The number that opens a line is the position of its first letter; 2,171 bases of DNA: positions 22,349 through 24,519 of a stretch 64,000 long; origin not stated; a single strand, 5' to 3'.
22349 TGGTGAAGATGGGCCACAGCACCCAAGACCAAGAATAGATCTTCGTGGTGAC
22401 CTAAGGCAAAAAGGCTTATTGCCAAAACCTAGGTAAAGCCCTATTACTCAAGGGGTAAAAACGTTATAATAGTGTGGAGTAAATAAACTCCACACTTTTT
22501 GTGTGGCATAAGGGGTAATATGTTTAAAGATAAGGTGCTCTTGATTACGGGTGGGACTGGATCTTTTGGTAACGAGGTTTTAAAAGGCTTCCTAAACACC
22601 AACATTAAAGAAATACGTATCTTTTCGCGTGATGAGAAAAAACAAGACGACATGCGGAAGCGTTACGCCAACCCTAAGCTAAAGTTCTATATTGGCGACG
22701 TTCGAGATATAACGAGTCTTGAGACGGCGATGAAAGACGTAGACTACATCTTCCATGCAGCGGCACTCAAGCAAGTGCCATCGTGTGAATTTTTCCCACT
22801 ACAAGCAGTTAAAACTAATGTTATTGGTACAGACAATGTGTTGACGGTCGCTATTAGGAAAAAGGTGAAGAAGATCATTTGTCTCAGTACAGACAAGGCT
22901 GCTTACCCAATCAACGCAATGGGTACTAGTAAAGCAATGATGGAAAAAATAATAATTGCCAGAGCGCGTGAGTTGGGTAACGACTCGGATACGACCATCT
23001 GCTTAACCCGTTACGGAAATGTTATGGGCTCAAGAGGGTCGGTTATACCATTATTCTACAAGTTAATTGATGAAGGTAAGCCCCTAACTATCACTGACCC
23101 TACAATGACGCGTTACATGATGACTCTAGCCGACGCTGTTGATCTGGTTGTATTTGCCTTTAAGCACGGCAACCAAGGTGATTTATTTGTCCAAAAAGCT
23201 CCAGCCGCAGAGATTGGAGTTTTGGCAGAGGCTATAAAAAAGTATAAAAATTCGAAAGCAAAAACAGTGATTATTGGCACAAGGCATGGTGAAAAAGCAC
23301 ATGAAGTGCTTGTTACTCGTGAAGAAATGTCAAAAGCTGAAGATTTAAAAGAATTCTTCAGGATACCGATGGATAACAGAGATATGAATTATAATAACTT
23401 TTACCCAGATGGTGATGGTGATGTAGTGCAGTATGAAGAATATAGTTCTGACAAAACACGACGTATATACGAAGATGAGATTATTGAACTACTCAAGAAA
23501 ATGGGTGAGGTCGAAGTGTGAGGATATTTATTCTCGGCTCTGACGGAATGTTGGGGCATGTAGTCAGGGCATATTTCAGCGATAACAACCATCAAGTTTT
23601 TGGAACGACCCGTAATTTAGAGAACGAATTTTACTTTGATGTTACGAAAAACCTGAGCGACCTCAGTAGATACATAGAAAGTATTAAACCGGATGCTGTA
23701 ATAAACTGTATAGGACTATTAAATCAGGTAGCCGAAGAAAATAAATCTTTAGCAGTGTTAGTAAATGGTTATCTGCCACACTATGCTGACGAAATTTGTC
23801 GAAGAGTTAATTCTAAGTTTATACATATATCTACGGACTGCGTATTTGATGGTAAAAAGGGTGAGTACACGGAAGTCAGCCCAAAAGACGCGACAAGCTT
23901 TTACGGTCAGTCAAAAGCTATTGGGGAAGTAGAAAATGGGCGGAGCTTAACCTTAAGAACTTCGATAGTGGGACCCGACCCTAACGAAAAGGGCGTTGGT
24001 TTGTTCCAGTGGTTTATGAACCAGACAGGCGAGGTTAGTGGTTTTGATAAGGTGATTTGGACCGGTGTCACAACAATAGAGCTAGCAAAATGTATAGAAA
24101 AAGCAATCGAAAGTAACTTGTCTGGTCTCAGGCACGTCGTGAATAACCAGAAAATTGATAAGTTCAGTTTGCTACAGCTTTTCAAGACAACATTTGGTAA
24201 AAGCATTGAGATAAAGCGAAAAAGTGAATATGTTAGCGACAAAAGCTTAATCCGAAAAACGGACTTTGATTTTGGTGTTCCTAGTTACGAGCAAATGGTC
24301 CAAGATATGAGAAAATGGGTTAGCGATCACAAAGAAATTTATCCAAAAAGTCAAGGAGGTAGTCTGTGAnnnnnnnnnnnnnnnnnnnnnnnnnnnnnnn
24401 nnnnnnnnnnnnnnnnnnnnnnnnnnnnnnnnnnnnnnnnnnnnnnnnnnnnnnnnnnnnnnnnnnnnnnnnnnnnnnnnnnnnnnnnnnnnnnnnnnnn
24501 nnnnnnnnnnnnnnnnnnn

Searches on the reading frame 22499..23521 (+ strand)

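Call 49: search_protein_families(library=pfam, proteins=[window:22499-23521:+], max_evalue=0.00001)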
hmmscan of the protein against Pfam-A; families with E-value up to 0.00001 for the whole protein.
window:22499-23521:+ (340 aa): 10 families
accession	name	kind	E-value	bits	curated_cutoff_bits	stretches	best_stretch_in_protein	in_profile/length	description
PF02719.21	Polysacc_synt_2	-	2.7e-102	342.3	20.2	1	14-289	1-291/293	Polysaccharide biosynthesis protein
PF01370.27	Epimerase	-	1.8e-24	86.9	20.9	1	15-227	2-234/240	NAD dependent epimerase/dehydratase family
PF16363.11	GDP_Man_Dehyd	-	1.8e-16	60.9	27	1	15-251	1-268/332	GDP-mannose 4,6 dehydratase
PF01073.25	3Beta_HSD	-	4.9e-16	59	22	1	15-137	1-122/280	3-beta hydroxysteroid dehydrogenase/isomerase family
PF13460.12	NAD_binding_10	-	1.6e-11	44.8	27.2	1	18-152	1-121/184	NAD(P)H-binding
PF08485.16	Polysacc_syn_2C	-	3.6e-09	36.6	25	1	292-337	1-46/48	Polysaccharide biosynthesis protein C-terminal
PF04321.23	RmlD_sub_bind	-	2e-08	34.1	27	1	14-133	3-103/287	RmlD substrate binding domain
PF07993.18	NAD_binding_4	-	5.4e-08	32.7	20.1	1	16-140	1-145/258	Male sterility protein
PF05368.20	NmrA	-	1.1e-06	28.9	27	1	11-212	2-191/298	NmrA-like family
PF01488.26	Shikimate_DH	-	3.6e-06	27.5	24.3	0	8-90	10-85/138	Shikimate / quinate 5-dehydrogenase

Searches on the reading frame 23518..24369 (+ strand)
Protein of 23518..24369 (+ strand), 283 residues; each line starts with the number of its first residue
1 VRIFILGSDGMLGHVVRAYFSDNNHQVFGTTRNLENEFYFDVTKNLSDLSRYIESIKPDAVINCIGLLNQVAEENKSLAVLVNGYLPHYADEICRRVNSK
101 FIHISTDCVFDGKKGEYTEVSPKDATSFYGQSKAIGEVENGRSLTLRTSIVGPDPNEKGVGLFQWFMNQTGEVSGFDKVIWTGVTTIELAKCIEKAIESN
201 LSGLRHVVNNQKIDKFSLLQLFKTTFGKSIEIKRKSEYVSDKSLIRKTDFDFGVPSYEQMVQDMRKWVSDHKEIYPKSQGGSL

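Call 49: search_protein_families(library=pfam, proteins=[window:23518-24369:+], max_evalue=0.00001)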
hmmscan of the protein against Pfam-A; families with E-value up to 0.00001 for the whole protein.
window:23518-24369:+ (283 aa): 2 families
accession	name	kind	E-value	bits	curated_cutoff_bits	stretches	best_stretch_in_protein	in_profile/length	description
PF04321.23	RmlD_sub_bind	-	3.7e-26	92.3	27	1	1-220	1-225/287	RmlD substrate binding domain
PF01370.27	Epimerase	-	4.7e-13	49.5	20.9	1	3-137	1-150/240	NAD dependent epimerase/dehydratase family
